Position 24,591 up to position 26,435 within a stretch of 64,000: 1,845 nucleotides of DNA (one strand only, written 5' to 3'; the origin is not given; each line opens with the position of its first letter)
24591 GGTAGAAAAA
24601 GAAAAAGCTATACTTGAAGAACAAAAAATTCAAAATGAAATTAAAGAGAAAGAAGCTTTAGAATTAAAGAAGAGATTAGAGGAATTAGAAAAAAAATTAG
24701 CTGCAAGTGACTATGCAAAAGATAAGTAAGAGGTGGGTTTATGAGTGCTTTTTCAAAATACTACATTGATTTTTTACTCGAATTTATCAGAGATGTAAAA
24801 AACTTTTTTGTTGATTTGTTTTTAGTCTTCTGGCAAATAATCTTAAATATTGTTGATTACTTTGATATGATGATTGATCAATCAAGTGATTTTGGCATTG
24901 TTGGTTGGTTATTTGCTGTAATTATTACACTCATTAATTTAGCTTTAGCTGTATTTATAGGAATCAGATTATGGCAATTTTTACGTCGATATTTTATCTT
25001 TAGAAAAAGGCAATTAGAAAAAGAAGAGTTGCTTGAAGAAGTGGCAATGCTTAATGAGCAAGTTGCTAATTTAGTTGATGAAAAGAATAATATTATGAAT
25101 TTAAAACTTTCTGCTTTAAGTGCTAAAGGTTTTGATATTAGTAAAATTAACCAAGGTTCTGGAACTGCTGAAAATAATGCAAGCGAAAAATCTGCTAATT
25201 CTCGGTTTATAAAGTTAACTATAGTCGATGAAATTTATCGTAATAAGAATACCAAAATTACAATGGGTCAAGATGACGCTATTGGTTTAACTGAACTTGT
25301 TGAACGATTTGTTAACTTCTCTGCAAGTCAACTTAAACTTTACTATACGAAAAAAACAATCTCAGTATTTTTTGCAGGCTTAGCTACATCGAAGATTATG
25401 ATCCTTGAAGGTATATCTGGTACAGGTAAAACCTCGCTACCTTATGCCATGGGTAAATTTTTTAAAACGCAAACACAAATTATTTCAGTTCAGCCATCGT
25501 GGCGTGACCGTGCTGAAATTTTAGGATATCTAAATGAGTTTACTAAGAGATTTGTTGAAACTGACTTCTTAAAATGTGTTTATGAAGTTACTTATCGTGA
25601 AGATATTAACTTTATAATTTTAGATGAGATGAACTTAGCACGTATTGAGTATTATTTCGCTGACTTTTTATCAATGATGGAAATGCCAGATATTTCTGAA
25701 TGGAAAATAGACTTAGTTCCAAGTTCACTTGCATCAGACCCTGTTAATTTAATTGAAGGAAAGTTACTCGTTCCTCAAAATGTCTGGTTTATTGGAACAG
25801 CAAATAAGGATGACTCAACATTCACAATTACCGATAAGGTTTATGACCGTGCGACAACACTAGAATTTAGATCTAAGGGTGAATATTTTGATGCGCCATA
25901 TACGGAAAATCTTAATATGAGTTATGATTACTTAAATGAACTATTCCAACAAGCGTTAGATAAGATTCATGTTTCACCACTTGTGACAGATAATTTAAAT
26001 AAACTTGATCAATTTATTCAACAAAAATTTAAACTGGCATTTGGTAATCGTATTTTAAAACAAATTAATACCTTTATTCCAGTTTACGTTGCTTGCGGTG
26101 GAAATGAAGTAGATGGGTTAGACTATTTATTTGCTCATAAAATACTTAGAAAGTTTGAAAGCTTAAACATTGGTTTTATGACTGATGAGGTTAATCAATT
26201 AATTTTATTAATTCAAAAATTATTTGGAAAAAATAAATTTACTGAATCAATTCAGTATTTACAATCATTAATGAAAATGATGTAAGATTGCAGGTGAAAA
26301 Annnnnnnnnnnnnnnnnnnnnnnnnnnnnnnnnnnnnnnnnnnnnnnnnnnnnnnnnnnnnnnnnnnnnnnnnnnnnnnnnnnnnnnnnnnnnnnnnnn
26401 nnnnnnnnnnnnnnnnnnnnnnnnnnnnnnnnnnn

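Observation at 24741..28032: TM-anchored McrB-like AAA+ NTPase and a DUF2357-like partner with no visible nuclease motif are embedded between fibre genes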

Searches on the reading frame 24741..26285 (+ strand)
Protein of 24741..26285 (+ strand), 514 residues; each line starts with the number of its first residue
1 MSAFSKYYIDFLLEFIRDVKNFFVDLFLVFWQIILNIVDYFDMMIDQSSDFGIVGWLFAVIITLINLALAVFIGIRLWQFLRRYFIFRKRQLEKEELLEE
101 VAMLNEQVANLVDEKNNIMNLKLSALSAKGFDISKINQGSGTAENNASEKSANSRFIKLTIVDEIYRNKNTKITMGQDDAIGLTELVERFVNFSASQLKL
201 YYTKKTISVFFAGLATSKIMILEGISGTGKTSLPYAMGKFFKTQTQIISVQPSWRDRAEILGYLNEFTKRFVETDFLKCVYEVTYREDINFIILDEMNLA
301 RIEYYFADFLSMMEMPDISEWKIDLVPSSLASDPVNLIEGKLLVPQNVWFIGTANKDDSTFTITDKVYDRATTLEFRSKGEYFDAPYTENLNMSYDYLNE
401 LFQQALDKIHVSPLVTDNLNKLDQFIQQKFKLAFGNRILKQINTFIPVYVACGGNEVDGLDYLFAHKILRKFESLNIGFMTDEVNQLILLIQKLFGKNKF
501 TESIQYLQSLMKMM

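Call 3: search_protein_families(library=pfam, proteins=[window:24741-26285:+], max_evalue=1)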
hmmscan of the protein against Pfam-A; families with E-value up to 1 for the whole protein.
window:24741-26285:+ (514 aa): 3 families
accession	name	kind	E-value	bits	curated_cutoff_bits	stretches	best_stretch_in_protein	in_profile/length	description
PF13173.12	AAA_14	-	0.063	13.7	27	1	217-298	2-72/129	AAA domain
PF02562.22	PhoH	-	0.09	12.7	27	1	213-271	15-75/205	PhoH-like protein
PF25201.1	nSTAND6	-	0.14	12.6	27.7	1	201-244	2-45/148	Novel STAND NTPase 6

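Call 4: search_protein_families(library=ncbifam, proteins=[window:24741-26285:+], max_evalue=1)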
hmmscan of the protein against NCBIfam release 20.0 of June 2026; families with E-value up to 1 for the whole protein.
window:24741-26285:+ (514 aa): 4 families
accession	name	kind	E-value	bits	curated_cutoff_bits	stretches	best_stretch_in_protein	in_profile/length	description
NF052534.1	RzbtTranRegRhrA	equivalog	0.021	14.1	500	1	153-228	18-89/312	rhizobactin biosynthesis transcriptional regulator RhrA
NF006085.0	PRK08233.1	equivalog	0.031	14.1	198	1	216-296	4-87/184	hypothetical protein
TIGR00150.1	T6A_YjeE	equivalog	0.11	12.4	60.1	1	210-249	15-54/135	tRNA (adenosine(37)-N6)-threonylcarbamoyltransferase complex ATPase subunit type 1 TsaE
TIGR00220.1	mscL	equivalog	0.23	11.7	71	1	17-115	29-120/127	large conductance mechanosensitive channel protein MscL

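Call 5: search_protein_families(library=padloc, proteins=[window:24741-26285:+], max_evalue=1)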
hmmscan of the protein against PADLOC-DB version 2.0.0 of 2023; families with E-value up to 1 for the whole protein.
window:24741-26285:+ (514 aa): 1 family
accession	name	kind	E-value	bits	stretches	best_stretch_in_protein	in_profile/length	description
PDLC04547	PDC-M26A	-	3.8e-40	136.1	2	195-317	310-433/724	-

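Call 6: search_solved_structures(query=window:24741-26285:+, max_evalue=1, show_alignments=2)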
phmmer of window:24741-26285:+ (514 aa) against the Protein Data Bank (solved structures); distinct sequences matched with E-value up to 1: 6.
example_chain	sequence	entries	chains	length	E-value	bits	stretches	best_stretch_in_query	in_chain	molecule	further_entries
6hz4_A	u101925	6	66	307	4.9e-05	25.7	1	200-391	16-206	5-methylcytosine-specific restriction enzyme B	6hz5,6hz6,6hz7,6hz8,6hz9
6ut6_A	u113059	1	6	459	0.00011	24.5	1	200-391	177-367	5-methylcytosine-specific restriction enzyme B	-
7vsr_A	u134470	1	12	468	0.00012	24.4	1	200-391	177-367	5-methylcytosine-specific restriction enzyme B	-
5wc0_A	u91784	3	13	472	0.016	17.4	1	122-266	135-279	Meiotic spindle formation protein mei-1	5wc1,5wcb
6ugd_A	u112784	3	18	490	0.018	17.3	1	122-266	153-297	Meiotic spindle formation protein mei-1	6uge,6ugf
6b5d_A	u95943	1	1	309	0.27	13.3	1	169-267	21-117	Meiotic spindle formation protein mei-1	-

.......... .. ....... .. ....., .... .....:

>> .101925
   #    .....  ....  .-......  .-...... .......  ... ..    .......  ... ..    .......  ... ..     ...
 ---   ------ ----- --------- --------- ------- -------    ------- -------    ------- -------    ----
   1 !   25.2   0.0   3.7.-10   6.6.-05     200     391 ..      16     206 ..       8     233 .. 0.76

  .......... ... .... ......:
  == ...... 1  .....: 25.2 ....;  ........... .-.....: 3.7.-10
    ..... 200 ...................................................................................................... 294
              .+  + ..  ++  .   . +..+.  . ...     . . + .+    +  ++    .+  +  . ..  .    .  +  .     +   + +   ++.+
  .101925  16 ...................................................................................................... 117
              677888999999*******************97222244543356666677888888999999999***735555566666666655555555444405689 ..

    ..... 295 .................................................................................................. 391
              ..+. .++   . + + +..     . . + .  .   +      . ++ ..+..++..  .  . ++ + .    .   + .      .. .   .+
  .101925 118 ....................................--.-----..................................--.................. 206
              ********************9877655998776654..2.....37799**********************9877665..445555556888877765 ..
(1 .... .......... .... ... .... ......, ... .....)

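Call 8: find_homologous_proteins(query=window:24741-26285:+)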
Query window:24741-26285:+ (514 aa): 8000 proteins with E <= 0.001 among 8000 candidates; the best 120 are listed.
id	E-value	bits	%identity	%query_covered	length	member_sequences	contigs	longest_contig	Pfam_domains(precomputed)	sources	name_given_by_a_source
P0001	0.0e+0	1129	100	100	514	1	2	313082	-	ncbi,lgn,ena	-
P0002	1.6e-224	764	67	100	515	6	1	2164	-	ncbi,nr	ncbi:MAG: hypothetical protein VB122_07370 [Erysipelotrichales bacterium]|nr:hypothetical protein [E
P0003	2.7e-224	764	67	100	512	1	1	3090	-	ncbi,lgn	-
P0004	1.6e-219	748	66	100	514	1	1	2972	-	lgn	-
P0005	8.6e-211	719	64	100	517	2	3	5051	-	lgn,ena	-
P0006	3.3e-197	674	58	100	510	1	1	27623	-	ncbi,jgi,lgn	jgi:hypothetical protein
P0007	7.6e-197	673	58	100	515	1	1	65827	-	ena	-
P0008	2.6e-196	671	59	100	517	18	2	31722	-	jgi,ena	-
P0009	4.8e-196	670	60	100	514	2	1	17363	-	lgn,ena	-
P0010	5.0e-194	664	57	100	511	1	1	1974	-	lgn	-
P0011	1.3e-192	659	58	100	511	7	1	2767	-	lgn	-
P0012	8.4e-192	656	57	100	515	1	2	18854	-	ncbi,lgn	-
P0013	1.5e-191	656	58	100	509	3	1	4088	-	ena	-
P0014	3.1e-191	655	58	100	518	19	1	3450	-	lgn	-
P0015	4.4e-191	654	58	100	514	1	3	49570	-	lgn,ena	-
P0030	1.8e-187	642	57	100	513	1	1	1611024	-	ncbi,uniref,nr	ncbi:hypothetical protein [Acholeplasma laidlawii]|uniref:hypothetical protein n=1 Tax=Acholeplasma 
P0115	9.2e-181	620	53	100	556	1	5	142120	-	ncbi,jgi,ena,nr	ncbi:MAG: hypothetical protein WC479_05360 [Candidatus Izemoplasmatales bacterium]|jgi:hypothetical 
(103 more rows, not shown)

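Call 9: find_encoding_contigs(protein=P0030, flank=10000, max_places=2)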
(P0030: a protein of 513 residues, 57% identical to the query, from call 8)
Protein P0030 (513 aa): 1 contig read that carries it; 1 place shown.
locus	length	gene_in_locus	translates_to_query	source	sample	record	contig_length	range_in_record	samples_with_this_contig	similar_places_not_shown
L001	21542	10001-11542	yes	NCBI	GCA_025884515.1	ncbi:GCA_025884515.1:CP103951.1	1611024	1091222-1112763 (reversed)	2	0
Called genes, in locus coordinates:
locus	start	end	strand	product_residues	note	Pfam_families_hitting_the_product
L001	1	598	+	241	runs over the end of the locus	PF19567:CpsB_CapC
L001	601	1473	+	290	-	PF02645:DegV, PF13684:FakA-like_C (weak)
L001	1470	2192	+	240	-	PF01936:NYN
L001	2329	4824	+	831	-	PF00990:GGDEF, PF00563:EAL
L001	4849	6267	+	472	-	PF00990:GGDEF, PF24898:GGDEF_GdpP (weak), PF00563:EAL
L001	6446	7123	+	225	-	-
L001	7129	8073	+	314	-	-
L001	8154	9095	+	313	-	-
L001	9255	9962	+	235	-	-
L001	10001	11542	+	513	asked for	-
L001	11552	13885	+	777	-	PF07498:Rho_N (faint)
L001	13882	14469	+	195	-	-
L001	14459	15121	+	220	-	-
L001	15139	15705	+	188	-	-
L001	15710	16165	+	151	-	PF10502:Peptidase_S26, PF00717:Peptidase_S24 (weak)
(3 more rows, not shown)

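Call 10: find_encoding_contigs(protein=P0115, flank=10000, max_places=2)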
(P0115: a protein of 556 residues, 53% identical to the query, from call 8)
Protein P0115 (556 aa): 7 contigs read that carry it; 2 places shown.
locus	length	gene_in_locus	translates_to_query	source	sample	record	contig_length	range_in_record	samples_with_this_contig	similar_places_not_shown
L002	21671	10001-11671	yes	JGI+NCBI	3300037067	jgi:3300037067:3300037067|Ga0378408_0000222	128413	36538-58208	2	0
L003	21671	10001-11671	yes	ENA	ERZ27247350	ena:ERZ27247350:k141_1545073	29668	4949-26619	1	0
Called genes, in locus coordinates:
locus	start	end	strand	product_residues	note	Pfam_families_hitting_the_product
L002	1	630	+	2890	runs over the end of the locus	-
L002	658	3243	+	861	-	PF02743:dCache_1 (weak), PF22673:MCP-like_PDC_1, PF00672:HAMP (weak), PF00990:GGDEF, PF00563:EAL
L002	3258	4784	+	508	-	PF00990:GGDEF, PF00563:EAL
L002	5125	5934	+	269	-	-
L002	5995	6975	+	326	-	-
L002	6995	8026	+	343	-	-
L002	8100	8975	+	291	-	-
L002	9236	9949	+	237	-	-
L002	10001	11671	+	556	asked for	-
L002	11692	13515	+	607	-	PF09823:DUF2357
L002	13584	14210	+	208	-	-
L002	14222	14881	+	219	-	-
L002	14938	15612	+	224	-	-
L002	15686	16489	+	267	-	PF00753:Lactamase_B, PF23023:Anti-Pycsar_Apyc1, PF12706:Lactamase_B_2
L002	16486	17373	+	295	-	PF01633:Choline_kinase, PF01636:APH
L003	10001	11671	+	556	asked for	-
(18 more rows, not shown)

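Call 27: predict_structure(alignment_id=A3)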
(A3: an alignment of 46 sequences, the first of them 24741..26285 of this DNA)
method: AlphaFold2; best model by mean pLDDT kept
length: 514 residues; sequences in the alignment: 46
mean_pLDDT: 78.4   pTM: 0.65
mean pLDDT of the five models: 78.4, 77.8, 77.0, 74.6, 72.8
residues with pLDDT >= 90: 139; 70-90: 274; 50-70: 56; < 50: 45
segments of 3 or more residues with pLDDT < 50: 129-151, 251-271
pLDDT, mean of each block of 10 residues (from residue 1): 68 84 77 68 72 74 81 84 75 77 83 78 55 33 35 73 84 85 94 93 93 92 78 90 78 37 33 70 89 69 66 78 81 85 89 70 73 82 91 92 94 90 92 86 94 93 90 79 92 89 90 77
secondary structure, 60 per line:
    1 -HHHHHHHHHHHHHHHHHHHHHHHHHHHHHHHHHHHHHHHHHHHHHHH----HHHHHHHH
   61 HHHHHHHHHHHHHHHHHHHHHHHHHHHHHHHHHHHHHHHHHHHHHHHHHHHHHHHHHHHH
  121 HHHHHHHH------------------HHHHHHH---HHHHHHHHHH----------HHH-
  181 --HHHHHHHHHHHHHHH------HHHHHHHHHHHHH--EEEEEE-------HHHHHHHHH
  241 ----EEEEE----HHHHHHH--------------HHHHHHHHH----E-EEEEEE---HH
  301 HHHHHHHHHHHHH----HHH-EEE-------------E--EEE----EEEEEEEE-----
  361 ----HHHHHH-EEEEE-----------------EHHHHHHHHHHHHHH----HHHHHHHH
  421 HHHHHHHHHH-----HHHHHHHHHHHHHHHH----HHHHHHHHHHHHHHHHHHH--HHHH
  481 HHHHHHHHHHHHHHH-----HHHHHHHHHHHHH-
elements in order: H2-48 H53-128 H147-153 H157-166 H183-197 H204-216 E219-224 H232-240 E245-249 H254-260 H275-283 E290-295 H299-313 E322-324 E341-343 E348-355 H365-370 E372-376 H395-408 H413-430 H436-451 H456-474 H477-495 H501-513

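Call 36: find_related_loci(query=A3, collection=genome_contigs, flank=10000)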
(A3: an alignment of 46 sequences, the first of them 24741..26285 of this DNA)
Query A3 (514 aa) in genome_contigs; peptide patterns used: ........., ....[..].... (x = any residue, [..] = any of these).
600 stretches matched a pattern (row limit reached: there are more); 590 encode a relative of the query (tblastn E <= 1e-3); the best 80 are kept; 80 distinct loci.
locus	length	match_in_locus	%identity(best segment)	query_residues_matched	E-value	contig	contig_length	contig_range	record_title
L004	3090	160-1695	67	1-514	0e+0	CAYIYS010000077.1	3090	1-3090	MAG TPA_asm: uncultured Eubacteriales bacterium isolate ERP122455_co2_187 genome assembly, contig: NODE_18226_length_309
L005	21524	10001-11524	58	4-514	0e+0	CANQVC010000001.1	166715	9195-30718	MAG: uncultured Bacilli bacterium isolate Lapin-032__bin111 genome assembly, contig: Lapin-032__NODE_111_length_166715_c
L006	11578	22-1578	57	1-513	0e+0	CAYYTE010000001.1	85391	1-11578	MAG TPA_asm: uncultured Staphylococcaceae bacterium isolate binchicken_co154_124 genome assembly, contig: NODE_225_lengt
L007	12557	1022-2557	56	1-512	0e+0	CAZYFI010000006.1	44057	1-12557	MAG TPA_asm: uncultured Bacteroidales bacterium isolate SRP263991_co7_841 genome assembly, contig: NODE_888_length_44057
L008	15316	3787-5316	57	1-512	0e+0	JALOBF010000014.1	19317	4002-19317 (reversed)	MAG: Bacilli bacterium isolate SO_2017_LW2 bin 87 scaffold_6260_c1_LW138R_2017, whole genome shotgun sequence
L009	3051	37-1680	53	1-514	0e+0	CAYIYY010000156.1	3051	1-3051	MAG TPA_asm: uncultured Candidatus Izemoplasmatales bacterium isolate ERP122455_co1_48 genome assembly, contig: NODE_163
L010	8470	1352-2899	57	1-512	0e+0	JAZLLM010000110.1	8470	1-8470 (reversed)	MAG: Bacilli bacterium isolate T1900044957_TA20190013.MAGScoT_cleanbin_000037 SGB_3856_k141_1494077, whole genome shotgu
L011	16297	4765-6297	56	1-513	0e+0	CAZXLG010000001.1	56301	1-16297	MAG TPA_asm: uncultured Paracholeplasma sp. isolate SRP220891_co4_45 genome assembly, contig: NODE_832_length_56301_cov_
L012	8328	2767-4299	56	1-513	0e+0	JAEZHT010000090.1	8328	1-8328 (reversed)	MAG: Bacillota bacterium isolate OH_CDB_149 k127_1745723, whole genome shotgun sequence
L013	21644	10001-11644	53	1-514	0e+0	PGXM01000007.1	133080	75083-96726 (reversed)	MAG: Tenericutes bacterium HGW-Tenericutes-1 ig2103_sub10_scaffold_39, whole genome shotgun sequence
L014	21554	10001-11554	55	1-512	0e+0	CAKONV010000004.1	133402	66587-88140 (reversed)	MAG: uncultured Bacilli bacterium isolate REFINED_METABAT215_TOP10_CONTIGS_1500_ASSEMBLY_K77_MERGED__Hadza_MoBio_hadza-E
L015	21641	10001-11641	54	1-514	0e+0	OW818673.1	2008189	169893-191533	metagenome genome assembly, chromosome: 1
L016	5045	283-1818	56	1-513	0e+0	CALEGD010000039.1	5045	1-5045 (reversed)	MAG TPA_asm: uncultured Acholeplasmatales bacterium isolate SRR1562009_bin.123_CONCOCT_v1.1_MAG genome assembly, contig:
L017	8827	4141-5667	54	1-512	0e+0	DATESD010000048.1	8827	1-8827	MAG TPA_asm: Bacilli bacterium isolate SMAG_U9092 k141_13674, whole genome shotgun sequence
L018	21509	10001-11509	55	1-512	0e+0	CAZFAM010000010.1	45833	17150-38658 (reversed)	MAG TPA_asm: uncultured Bacteroidales bacterium isolate SRP225648_co1_57 genome assembly, contig: NODE_1413_length_45833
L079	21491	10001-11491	48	14-513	7e-147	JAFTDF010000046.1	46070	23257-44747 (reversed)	MAG: Bacilli bacterium isolate RGIG3712 Goat_Rumen.Co__c2800072, whole genome shotgun sequence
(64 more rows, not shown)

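Call 44: list_cluster_members(proteins=[P0001, P0121])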
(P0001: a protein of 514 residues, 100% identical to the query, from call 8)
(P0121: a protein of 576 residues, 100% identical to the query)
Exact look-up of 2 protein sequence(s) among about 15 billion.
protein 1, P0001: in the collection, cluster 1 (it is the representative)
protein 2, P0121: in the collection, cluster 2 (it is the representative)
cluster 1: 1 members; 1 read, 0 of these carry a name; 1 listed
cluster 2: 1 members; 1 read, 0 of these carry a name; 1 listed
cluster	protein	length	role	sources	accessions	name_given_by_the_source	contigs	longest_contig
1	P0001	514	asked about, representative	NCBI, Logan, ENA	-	-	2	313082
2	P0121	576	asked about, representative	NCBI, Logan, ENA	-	-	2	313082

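Call 53: search_dna_similar(query=window:24741-26285:+, collection=phages, mode=protein, max_rows=10)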
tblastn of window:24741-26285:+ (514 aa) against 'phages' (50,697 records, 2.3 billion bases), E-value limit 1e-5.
Records with a match: 2; places in all: 2; records where one place covers at least 80% of the query: 0.
Best place of each record, by identity: <60% 2.
By first word of the organism name: Bacteriophage 2.
By host as written in the record: - 2.
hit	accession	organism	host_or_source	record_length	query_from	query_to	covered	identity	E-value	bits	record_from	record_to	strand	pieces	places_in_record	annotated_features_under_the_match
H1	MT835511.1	Bacteriophage sp.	human fecal samples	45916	182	478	58%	37.4%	6e-58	214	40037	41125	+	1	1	record has no annotation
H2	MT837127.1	Bacteriophage sp.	human fecal samples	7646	210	375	32%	29.3%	3e-15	85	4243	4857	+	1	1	record has no annotation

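Call 54: search_dna_similar(query=window:24741-26285:+, collection=plasmids, mode=protein, max_rows=10)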
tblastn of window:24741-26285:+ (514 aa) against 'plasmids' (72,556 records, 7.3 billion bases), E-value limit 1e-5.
Records with a match: 285; places in all: 290; records where one place covers at least 80% of the query: 0.
Best place of each record, by identity: <60% 285.
By first word of the organism name: Klebsiella 161; Bacillus 20; Salmonella 14; Escherichia 12; Enterobacter 9; Citrobacter 7; Rhizobium 6; Deinococcus 4; Synechocystis 4; Priestia 3; and 35 more.
By predicted mobility (MOB-suite, as given by PLSDB): non-mobilizable 183; conjugative 58; mobilizable 44.
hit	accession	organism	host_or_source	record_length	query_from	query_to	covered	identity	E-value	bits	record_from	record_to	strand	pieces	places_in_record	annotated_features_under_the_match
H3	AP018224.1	Nostoc linckia NIES-25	-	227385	136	469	65%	36.4%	3e-52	198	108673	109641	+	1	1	hypothetical protein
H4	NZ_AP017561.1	Pseudanabaena sp. ABRG5-3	-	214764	199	472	53%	41.3%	5e-56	209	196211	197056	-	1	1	hypothetical protein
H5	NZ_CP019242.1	Rhodoferax antarcticus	Whole organism,environment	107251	200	471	53%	40.9%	9e-56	209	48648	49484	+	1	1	AAA family ATPase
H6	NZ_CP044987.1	Deinococcus sp. AJ005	single cell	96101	194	473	54%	38.7%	1e-52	199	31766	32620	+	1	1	AAA family ATPase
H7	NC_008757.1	Polaromonas naphthalenivorans CJ2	-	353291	199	470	53%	38.2%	5e-52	197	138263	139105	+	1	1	AAA family ATPase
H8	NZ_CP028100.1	Synechocystis sp. IPPAS B-1465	axenic culture,Synechocystis sp. GT-L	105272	190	494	59%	29.9%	3e-26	120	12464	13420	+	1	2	AAA family ATPase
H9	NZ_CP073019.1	Synechocystis sp. PCC 6803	cell culture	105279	190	494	59%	29.9%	3e-26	120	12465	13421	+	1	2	AAA family ATPase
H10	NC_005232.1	Synechocystis sp. PCC 6803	-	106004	190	494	59%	29.9%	3e-26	120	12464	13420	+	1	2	AAA family ATPase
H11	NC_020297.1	Synechocystis sp. PCC 6803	-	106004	190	494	59%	29.9%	3e-26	120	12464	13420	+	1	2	AAA family ATPase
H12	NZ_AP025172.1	Cupriavidus sp. P-10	-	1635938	182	512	64%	27.0%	3e-18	96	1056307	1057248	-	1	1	none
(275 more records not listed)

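Call 55: get_annotated_region(hit=H5, flank=6000)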
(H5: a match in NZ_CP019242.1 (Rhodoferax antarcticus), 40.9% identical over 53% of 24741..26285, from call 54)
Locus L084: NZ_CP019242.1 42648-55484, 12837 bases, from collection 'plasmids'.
description: Rhodoferax antarcticus strain DSMZ24876 plasmid unnamed2
organism: Rhodoferax antarcticus (NCBI taxid 81479)
taxonomy: Bacteria; Pseudomonadota; Betaproteobacteria; Burkholderiales; Comamonadaceae; Rhodoferax; Rhodoferax antarcticus
host: -; source: Whole organism,environment; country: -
typing (MOB-suite, as given by PLSDB): mobilizable; relaxase MOBP
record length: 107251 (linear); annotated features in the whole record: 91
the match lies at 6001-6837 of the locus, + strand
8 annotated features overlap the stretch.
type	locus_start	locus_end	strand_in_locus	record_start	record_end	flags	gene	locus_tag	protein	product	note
CDS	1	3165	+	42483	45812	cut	-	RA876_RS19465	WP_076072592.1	AAA domain-containing protein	-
CDS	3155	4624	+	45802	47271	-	-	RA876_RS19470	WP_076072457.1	hypothetical protein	-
CDS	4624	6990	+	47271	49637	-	-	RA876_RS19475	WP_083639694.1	AAA family ATPase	-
CDS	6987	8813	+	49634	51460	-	-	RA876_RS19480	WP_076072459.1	DUF2357 domain-containing protein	-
CDS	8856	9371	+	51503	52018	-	-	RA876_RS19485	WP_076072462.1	hypothetical protein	-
CDS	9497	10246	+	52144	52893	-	-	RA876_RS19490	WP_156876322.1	hypothetical protein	-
CDS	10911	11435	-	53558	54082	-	-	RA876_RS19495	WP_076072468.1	macro domain-containing protein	-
CDS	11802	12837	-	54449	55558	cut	-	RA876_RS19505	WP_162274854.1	hypothetical protein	-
